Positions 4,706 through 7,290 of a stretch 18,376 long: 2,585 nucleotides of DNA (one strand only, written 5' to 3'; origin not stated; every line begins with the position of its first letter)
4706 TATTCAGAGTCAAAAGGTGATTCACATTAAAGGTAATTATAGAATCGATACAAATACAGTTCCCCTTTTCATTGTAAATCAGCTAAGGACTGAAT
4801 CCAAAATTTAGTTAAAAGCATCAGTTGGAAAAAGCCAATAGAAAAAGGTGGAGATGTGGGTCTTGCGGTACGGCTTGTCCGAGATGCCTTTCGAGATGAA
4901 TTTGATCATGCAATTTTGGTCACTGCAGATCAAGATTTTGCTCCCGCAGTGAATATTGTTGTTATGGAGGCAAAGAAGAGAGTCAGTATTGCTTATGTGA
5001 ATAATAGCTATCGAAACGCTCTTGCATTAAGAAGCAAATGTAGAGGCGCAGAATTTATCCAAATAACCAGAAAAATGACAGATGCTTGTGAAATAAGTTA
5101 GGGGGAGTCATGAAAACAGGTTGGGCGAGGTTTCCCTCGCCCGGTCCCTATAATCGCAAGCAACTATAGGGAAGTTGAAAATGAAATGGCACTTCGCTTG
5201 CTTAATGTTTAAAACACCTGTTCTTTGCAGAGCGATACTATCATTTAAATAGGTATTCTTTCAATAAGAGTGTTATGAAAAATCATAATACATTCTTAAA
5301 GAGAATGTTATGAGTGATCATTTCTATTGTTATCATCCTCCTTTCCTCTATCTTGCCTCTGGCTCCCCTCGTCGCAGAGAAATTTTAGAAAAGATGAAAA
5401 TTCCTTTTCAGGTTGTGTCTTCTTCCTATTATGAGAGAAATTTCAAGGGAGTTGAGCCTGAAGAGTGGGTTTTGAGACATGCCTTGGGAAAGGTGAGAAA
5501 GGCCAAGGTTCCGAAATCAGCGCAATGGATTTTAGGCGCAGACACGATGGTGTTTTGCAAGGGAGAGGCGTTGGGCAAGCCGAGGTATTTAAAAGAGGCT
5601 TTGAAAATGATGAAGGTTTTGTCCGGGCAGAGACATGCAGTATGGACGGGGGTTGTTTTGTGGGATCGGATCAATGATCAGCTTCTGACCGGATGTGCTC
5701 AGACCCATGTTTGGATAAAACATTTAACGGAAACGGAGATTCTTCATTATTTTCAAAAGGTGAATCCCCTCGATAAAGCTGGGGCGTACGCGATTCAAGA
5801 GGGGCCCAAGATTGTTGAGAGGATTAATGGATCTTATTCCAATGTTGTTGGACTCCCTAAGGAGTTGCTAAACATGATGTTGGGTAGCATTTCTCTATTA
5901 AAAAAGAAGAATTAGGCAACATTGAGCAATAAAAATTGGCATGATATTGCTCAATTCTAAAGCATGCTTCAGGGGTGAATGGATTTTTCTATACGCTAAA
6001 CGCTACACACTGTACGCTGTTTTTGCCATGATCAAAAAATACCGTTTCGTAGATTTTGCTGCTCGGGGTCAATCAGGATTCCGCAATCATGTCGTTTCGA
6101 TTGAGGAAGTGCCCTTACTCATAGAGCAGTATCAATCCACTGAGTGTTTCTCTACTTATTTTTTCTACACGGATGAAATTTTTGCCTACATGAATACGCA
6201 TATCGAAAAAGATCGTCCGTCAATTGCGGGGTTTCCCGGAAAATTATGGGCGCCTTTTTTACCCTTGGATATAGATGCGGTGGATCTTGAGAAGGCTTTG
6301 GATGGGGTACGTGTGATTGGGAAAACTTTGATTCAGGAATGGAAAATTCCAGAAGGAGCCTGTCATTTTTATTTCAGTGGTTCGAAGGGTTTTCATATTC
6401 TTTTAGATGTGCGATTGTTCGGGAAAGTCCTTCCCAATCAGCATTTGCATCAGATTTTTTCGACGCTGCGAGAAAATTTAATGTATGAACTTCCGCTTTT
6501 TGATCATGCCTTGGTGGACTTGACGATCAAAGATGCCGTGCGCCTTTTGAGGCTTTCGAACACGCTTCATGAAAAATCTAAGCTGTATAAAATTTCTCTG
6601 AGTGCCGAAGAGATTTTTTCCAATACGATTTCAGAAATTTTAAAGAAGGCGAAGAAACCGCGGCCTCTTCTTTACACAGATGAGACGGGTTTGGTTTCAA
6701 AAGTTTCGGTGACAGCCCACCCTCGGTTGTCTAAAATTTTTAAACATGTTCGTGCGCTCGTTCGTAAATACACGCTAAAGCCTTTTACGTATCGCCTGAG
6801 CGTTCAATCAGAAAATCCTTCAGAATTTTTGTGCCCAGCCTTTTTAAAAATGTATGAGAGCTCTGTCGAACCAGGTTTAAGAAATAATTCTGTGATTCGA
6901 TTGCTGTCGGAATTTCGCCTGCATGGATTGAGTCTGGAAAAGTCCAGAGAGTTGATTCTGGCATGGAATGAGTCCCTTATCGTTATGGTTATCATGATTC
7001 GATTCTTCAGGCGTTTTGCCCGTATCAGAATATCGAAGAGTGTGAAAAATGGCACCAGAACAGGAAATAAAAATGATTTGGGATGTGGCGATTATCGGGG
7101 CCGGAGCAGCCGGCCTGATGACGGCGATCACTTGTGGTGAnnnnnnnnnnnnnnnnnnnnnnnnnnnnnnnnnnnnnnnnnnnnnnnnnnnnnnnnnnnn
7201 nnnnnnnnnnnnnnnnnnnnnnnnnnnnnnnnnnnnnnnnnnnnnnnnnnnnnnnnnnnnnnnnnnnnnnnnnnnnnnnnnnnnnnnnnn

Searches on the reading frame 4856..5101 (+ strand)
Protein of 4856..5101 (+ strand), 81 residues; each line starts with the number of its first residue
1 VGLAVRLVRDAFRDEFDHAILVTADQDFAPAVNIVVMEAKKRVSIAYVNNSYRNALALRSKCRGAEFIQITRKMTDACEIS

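Call 4: search_protein_families(library=pfam, proteins=[window:4856-5101:+], max_evalue=1)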
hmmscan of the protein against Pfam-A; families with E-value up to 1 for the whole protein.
window:4856-5101:+ (81 aa): 1 family
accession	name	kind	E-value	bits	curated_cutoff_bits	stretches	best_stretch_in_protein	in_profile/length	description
PF01936.24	NYN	-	8e-08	33.3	24.2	1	1-63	79-139/145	NYN domain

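Call 5: search_protein_families(library=padloc, proteins=[window:4856-5101:+], max_evalue=1)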
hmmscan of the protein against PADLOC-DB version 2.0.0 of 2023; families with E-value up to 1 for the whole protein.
window:4856-5101:+ (81 aa): 2 families
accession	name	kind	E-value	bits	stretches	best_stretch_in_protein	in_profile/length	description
PDLC04163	HEC-09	-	6.6e-10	37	1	3-62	110-168/203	-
PDLC01154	NYN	-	0.028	11.8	1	4-36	236-266/310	"LabA-like protein, NYN family nuclease"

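Call 6: search_protein_families(library=ncbifam, proteins=[window:4856-5101:+], max_evalue=1)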
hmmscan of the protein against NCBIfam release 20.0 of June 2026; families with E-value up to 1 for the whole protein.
window:4856-5101:+ (81 aa): 1 family
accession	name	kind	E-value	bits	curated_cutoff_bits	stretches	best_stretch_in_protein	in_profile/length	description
TIGR00288.1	TIGR00288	hypoth_equivalog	0.053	13.4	178.45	1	3-45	93-135/160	TIGR00288 family NYN domain-containing protein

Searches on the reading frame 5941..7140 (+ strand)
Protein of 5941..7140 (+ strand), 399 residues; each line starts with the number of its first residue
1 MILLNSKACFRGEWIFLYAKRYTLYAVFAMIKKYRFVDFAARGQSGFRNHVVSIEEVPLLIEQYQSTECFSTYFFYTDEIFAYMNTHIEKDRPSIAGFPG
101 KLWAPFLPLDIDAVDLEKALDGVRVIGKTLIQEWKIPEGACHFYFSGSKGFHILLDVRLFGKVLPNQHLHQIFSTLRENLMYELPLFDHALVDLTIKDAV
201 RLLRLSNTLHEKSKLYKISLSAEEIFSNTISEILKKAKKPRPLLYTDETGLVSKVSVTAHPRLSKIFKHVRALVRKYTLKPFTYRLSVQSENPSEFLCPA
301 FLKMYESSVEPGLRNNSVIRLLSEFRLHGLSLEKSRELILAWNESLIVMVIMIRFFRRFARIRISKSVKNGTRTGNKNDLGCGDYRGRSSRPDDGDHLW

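Call 4: search_protein_families(library=pfam, proteins=[window:5941-7140:+], max_evalue=1)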
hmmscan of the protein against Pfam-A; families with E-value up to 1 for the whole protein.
window:5941-7140:+ (399 aa): 3 families
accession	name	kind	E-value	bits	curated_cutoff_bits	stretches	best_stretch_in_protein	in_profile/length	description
PF24286.1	DUF7474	-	0.058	13.8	27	1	301-343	105-147/194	Family of unknown function (DUF7474)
PF01896.25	DNA_primase_S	-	0.17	12.7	26.8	1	110-155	2-58/163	DNA primase small subunit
PF08708.16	PriCT_1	-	0.17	12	21.1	1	309-346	8-45/67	Primase C terminal 1 (PriCT-1)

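Call 5: search_protein_families(library=padloc, proteins=[window:5941-7140:+], max_evalue=1)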
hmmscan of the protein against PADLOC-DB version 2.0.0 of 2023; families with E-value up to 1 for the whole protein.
window:5941-7140:+ (399 aa): 0 families

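Call 6: search_protein_families(library=ncbifam, proteins=[window:5941-7140:+], max_evalue=1)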
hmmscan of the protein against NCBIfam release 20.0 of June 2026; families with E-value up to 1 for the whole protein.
window:5941-7140:+ (399 aa): 1 family
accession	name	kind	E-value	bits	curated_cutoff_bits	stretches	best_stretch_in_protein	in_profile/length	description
NF001641.0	PRK00419.1-3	equivalog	0.0002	20.5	326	1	116-156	128-165/323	DNA primase small subunit PriS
